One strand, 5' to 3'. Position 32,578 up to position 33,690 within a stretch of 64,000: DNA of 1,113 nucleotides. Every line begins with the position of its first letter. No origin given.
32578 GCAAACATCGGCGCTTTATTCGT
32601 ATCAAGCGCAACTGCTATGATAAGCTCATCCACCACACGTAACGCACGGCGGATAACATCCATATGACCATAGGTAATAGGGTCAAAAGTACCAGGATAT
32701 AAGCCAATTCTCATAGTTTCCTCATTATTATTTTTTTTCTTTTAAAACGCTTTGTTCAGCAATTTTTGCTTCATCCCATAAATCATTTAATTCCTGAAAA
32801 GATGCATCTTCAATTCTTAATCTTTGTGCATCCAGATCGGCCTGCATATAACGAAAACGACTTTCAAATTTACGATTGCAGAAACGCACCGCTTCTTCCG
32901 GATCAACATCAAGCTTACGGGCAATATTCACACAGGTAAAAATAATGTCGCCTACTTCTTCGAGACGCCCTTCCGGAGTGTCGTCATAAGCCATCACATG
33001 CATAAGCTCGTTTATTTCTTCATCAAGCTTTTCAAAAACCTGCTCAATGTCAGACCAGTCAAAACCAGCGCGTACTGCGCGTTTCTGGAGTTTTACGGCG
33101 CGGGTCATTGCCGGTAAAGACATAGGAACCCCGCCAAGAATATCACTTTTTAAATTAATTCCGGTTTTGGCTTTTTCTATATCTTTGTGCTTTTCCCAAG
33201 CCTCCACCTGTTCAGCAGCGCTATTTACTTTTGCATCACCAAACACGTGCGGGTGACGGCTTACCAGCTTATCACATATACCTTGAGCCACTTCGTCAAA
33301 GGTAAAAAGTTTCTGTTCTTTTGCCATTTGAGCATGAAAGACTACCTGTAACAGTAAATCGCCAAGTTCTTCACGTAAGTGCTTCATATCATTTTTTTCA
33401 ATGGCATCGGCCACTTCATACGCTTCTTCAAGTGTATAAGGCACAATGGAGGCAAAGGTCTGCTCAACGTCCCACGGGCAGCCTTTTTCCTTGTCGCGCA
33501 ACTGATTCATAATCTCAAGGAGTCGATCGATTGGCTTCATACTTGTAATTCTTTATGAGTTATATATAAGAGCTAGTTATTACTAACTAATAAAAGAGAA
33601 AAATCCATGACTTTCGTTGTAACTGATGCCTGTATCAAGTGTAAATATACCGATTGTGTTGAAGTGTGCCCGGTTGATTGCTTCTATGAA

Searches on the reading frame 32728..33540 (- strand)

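Call 103: search_protein_families(library=pfam, proteins=[window:32728-33540:-], max_evalue=0.00001)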
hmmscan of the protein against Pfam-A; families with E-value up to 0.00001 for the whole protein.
window:32728-33540:- (270 aa): 2 families
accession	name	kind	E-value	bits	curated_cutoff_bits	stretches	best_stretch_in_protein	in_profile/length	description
PF03819.22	MazG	-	7.7e-38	129.1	22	1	27-100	1-74/74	MazG nucleotide pyrophosphohydrolase domain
PF01503.22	PRA-PH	-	6.9e-08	33.2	21.3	0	165-219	25-80/86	Phosphoribosyl-ATP pyrophosphohydrolase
